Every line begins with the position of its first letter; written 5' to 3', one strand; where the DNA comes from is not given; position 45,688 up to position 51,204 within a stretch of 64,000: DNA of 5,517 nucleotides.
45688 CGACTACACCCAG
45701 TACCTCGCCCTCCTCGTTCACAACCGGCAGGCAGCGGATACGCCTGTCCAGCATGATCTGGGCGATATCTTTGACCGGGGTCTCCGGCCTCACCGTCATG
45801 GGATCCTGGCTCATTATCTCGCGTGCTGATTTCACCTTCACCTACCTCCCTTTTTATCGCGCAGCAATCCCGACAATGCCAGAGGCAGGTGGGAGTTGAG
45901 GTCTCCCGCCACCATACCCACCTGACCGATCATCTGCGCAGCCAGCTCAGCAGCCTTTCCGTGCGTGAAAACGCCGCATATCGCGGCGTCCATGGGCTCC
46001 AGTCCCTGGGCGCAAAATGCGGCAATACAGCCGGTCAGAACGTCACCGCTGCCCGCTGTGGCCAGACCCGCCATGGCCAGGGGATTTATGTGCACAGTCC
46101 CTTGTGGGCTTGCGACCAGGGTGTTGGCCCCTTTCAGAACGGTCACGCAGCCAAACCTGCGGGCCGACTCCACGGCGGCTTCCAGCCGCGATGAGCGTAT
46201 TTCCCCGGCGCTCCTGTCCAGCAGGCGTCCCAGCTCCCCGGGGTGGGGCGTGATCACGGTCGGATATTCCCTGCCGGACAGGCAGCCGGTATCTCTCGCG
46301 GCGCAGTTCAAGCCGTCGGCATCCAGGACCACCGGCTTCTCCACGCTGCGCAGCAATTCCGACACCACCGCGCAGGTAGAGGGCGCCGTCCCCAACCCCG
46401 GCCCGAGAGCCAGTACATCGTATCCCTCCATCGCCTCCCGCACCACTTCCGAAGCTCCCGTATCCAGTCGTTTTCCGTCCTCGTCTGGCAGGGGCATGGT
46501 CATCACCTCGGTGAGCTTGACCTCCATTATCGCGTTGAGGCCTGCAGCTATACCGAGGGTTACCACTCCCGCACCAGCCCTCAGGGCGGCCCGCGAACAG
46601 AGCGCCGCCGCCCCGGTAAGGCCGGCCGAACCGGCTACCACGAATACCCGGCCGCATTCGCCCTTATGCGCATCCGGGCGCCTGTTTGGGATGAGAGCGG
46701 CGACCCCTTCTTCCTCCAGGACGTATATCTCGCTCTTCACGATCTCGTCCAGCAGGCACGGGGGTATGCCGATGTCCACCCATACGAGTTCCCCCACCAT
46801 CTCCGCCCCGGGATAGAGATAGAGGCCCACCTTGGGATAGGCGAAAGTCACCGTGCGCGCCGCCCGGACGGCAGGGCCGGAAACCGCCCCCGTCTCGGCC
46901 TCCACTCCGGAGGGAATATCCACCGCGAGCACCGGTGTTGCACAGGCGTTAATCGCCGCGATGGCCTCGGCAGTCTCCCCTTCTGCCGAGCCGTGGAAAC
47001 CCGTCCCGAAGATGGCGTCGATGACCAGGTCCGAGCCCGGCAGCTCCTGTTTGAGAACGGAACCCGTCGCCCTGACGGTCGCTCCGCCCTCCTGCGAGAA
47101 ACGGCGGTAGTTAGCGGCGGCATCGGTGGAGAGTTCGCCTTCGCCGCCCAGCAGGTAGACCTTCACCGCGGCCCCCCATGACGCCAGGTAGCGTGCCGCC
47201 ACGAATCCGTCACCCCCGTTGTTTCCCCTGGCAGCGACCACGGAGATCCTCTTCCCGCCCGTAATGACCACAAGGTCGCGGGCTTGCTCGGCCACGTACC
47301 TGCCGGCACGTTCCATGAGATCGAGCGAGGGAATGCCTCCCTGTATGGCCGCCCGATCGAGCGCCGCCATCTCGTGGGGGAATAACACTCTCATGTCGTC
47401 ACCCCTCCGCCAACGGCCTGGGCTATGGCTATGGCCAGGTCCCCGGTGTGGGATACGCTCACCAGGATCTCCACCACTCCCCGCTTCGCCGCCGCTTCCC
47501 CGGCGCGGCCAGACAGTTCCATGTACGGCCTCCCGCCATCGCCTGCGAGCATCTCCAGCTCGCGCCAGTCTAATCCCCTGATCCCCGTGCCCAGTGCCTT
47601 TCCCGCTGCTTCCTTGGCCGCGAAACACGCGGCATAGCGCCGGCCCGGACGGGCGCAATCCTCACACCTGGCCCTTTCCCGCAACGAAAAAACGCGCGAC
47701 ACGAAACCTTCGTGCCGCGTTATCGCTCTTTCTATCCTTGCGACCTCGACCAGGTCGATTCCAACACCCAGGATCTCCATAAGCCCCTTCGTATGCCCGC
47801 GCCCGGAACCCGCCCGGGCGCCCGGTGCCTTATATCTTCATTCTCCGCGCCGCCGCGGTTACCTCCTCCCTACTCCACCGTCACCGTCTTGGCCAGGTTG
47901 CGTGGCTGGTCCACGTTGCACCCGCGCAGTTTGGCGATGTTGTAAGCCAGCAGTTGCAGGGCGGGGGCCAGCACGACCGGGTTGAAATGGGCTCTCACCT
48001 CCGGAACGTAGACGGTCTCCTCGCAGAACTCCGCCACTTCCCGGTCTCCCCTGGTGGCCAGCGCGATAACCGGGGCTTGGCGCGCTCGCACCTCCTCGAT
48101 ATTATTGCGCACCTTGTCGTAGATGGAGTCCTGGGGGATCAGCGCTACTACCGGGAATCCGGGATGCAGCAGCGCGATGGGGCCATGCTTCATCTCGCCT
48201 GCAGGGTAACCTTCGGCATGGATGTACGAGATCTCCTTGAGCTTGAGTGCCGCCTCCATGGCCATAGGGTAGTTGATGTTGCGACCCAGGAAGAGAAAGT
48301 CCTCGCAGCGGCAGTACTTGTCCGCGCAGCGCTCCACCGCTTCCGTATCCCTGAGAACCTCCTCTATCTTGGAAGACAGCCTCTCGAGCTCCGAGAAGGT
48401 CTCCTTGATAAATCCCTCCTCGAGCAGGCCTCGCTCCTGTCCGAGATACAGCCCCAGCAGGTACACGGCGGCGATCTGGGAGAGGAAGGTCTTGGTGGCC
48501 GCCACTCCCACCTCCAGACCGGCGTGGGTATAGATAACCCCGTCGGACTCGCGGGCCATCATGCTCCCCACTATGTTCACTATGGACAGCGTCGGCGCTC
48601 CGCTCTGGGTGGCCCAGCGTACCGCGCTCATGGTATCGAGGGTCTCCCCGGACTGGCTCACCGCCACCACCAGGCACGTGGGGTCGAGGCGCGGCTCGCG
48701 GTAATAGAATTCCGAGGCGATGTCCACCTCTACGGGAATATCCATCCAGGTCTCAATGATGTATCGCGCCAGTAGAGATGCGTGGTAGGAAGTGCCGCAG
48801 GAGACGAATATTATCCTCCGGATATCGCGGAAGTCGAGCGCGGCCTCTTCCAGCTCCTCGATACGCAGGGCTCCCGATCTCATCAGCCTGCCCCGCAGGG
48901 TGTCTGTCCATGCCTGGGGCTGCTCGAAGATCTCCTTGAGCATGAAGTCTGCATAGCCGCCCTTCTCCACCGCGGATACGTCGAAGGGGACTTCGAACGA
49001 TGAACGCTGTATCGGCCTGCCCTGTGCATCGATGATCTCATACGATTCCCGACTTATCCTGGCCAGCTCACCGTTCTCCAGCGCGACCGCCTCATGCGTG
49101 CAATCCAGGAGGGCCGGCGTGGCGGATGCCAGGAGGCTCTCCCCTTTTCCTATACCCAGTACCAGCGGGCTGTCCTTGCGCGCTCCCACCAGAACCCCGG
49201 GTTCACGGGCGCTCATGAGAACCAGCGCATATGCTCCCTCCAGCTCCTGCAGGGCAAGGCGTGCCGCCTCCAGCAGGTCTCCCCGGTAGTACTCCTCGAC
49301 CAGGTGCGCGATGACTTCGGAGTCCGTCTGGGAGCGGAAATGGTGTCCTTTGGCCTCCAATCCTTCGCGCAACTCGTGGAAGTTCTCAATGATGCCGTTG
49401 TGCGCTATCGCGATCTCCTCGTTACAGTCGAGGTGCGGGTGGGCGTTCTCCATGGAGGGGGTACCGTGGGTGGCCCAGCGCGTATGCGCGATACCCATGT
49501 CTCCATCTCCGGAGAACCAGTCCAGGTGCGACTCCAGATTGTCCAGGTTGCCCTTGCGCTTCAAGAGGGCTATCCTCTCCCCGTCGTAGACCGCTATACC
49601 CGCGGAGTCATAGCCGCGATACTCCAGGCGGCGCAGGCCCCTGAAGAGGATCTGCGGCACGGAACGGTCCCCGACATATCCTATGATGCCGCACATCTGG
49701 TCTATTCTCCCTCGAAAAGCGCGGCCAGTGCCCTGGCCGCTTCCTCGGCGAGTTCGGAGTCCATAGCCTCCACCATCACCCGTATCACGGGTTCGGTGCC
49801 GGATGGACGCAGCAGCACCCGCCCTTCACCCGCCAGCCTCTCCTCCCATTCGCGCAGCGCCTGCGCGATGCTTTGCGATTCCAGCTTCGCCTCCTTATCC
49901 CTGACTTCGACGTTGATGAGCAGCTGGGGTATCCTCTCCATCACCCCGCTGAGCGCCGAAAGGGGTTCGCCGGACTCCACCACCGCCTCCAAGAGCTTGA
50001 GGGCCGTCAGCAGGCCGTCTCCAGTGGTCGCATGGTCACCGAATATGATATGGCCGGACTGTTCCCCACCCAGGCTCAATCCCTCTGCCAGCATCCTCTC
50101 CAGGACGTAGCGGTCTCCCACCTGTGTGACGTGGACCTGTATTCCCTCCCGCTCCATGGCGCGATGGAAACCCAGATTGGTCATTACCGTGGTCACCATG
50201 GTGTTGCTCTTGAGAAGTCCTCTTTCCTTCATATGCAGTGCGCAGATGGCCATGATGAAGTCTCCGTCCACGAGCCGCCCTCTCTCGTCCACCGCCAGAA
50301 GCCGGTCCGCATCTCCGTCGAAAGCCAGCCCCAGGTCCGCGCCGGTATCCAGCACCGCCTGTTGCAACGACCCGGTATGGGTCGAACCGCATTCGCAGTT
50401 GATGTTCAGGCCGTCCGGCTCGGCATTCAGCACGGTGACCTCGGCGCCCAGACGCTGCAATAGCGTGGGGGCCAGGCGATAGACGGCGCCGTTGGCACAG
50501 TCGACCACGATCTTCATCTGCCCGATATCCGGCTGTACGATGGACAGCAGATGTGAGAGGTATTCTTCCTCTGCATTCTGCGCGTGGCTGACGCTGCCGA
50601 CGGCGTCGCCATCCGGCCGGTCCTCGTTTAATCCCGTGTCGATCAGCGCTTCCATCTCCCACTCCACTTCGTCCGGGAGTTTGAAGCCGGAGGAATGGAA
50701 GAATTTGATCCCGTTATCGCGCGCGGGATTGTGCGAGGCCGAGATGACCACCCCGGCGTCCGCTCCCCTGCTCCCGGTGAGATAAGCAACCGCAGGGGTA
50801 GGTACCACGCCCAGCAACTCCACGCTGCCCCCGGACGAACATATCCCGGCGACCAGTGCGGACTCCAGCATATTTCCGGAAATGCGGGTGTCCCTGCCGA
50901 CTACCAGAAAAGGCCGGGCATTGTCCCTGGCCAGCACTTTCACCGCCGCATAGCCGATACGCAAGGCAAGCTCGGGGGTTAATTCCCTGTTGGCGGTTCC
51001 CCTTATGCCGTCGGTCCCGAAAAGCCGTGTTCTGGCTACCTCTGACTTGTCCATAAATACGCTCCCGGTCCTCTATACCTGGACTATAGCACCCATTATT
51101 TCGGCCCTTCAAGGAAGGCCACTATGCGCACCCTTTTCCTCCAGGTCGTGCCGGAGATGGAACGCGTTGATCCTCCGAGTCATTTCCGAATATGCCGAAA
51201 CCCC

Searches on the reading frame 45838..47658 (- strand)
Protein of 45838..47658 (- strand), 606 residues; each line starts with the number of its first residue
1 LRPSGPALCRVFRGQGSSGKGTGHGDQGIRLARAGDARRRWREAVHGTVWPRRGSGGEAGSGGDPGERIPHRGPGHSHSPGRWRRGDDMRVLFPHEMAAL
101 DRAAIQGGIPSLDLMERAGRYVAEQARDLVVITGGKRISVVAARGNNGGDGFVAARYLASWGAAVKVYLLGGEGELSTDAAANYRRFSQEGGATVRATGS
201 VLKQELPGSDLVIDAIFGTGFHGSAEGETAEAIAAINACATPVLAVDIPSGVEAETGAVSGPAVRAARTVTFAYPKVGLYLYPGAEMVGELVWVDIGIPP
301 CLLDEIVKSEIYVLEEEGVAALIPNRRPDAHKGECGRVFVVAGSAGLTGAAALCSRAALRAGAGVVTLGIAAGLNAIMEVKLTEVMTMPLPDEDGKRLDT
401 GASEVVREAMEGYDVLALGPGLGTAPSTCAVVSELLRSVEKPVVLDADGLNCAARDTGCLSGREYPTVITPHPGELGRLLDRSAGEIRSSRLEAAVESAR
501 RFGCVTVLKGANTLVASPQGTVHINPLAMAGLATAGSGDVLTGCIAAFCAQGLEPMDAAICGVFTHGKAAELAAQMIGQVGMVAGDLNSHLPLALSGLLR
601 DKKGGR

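Call 47: search_protein_families(library=ncbifam, max_evalue=0.00001, proteins=[window:45838-47658:-])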
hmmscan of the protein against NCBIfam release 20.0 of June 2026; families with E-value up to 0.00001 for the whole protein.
window:45838-47658:- (606 aa): 5 families
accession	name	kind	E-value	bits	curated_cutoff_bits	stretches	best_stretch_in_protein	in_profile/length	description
NF007856.0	PRK10565.1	equivalog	6.6e-90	302.2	703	1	102-592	29-495/510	bifunctional ADP-dependent NAD(P)H-hydrate dehydratase/NAD(P)H-hydrate epimerase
TIGR00196.1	yjeF_cterm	hypoth_equivalog_domain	3.7e-65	220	129.85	1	315-593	4-273/277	NAD(P)H-hydrate dehydratase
TIGR00197.1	yjeF_nterm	hypoth_equivalog_domain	2.3e-43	148.2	88.6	1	92-300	4-206/206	NAD(P)H-hydrate epimerase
NF006830.1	PRK09355.1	equivalog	2e-08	33.9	180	1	440-578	85-233/263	hydroxyethylthiazole kinase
TIGR00694.1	thiM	equivalog_domain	5.7e-06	26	256.4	0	490-581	139-230/249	hydroxyethylthiazole kinase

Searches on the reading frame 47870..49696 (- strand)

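Call 47: search_protein_families(library=ncbifam, max_evalue=0.00001, proteins=[window:47870-49696:-])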
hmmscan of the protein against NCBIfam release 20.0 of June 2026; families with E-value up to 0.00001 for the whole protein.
window:47870-49696:- (608 aa): 12 families
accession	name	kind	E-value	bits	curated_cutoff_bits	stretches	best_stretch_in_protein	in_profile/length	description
NF001484.0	PRK00331.1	subfamily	5.1e-241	801.3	381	1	1-608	1-601/601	isomerizing glutamine--fructose-6-phosphate transaminase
TIGR01135.1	glmS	equivalog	2.5e-237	789.2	418.05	1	2-608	1-607/607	glutamine--fructose-6-phosphate transaminase (isomerizing)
NF046059.1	NagB_SO3506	equivalog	5.1e-42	144.4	430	1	278-604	25-326/330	glucosamine-6-phosphate deaminase NagB-II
TIGR01134.1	purF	equivalog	1.9e-34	119.8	350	1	2-235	1-237/432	amidophosphoribosyltransferase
NF041128.1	glucosaP_deam_GlmD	equivalog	2.3e-28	99.4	580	1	283-605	22-321/323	glucosamine-6-phosphate deaminase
TIGR01536.1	asn_synth_AEB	equivalog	8e-16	58.1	267.1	1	2-208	1-178/517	asparagine synthase (glutamine-hydrolyzing)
NF008481.0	PRK11382.1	equivalog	4.2e-13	49.2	430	1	290-546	42-291/340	fructoselysine 6-phosphate deglycase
NF006949.0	PRK09431.1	equivalog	1e-10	40.8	499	1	69-211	46-180/554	asparagine synthase B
TIGR03104.1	trio_amidotrans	equivalog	1.5e-10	39.9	570.1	1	66-201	42-170/589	N-acetylglutaminylglutamine amidotransferase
TIGR03108.1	eps_aminotran_1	hypoth_equivalog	4.1e-08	32.4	816.9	1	84-163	59-130/628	XrtA/PEP-CTERM system amidotransferase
NF006426.0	PRK08674.1-6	subfamily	6.7e-07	28.5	295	1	276-444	30-191/354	bifunctional phosphoglucose/phosphomannose isomerase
NF008458.0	PRK11337.1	equivalog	3.2e-06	26.3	378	1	340-392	189-241/293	MurR/RpiR family transcriptional regulator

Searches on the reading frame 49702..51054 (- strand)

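Call 47: search_protein_families(library=ncbifam, max_evalue=0.00001, proteins=[window:49702-51054:-])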
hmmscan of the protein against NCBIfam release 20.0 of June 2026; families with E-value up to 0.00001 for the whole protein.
window:49702-51054:- (450 aa): 7 families
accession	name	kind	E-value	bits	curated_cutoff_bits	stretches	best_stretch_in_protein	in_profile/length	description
TIGR01455.1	glmM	equivalog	9.9e-177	588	447.55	1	12-445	1-438/442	phosphoglucosamine mutase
TIGR03990.1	Arch_GlmM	equivalog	5.1e-108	361.8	439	1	10-443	2-440/444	phosphoglucosamine mutase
NF007088.0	PRK09542.1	equivalog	3e-57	194.6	618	1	9-440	9-446/456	phosphomannomutase/phosphoglucomutase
NF046027.1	PhglucPhmanMutPgmG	equivalog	9.8e-49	166.2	600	1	16-412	14-399/460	phosphoglucomutase/phosphomannomutase PgmG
NF011943.0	PRK15414.1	subfamily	1.5e-32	113.2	801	1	12-447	7-454/456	phosphomannomutase CpsG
NF005737.0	PRK07564.1-1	equivalog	7.3e-12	44.7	378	0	45-130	48-139/543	alpha-D-glucose phosphate-specific phosphoglucomutase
TIGR01132.1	pgm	equivalog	1.3e-10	40.4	778.05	1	4-338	34-399/546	phosphoglucomutase (alpha-D-glucose-1,6-bisphosphate-dependent)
